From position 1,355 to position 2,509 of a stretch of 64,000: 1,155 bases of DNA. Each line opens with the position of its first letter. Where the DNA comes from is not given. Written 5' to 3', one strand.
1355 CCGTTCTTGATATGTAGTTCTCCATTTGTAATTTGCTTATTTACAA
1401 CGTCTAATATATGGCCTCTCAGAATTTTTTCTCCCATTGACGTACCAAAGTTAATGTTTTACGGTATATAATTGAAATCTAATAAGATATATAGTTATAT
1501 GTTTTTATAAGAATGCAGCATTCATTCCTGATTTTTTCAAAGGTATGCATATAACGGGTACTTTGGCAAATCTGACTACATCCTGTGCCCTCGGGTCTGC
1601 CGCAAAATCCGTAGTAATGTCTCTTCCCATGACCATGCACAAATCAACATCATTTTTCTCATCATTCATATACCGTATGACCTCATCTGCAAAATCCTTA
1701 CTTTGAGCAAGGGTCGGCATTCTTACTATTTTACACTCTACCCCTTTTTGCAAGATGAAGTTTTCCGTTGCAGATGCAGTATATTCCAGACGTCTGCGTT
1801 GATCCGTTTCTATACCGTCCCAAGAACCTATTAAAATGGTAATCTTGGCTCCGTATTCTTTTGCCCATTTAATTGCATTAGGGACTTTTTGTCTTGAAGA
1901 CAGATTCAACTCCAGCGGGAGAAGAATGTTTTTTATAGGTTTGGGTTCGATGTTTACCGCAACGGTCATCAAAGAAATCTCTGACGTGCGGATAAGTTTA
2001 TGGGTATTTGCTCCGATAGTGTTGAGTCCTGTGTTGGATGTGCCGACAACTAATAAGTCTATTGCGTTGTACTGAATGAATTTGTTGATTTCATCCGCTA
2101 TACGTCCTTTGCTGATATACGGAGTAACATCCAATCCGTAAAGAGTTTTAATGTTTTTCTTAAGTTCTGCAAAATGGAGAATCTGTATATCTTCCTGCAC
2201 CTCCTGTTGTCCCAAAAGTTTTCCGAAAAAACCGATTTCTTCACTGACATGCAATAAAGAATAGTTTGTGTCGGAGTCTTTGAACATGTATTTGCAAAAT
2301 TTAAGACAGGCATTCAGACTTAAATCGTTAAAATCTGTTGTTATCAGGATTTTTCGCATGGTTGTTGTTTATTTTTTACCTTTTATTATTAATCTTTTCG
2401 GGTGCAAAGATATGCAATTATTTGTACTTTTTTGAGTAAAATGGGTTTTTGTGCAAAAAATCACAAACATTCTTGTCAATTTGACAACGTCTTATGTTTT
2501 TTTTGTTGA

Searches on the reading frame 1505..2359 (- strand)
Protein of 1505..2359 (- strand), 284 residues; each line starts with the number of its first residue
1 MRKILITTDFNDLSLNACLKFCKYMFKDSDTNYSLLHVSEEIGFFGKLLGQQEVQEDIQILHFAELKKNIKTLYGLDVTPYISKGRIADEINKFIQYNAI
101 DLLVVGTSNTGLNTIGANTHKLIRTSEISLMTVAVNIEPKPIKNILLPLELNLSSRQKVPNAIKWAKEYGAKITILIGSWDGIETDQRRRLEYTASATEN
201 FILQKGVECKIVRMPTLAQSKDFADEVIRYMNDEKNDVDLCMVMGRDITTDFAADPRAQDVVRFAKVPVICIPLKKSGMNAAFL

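Call 88: search_protein_families(library=pfam, proteins=[window:1505-2359:-])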
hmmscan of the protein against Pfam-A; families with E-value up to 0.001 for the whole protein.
window:1505-2359:- (284 aa): 1 family
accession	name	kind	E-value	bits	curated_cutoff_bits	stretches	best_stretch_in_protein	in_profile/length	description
PF00582.32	Usp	-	2.7e-13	51.1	24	1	1-133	1-140/141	Universal stress protein family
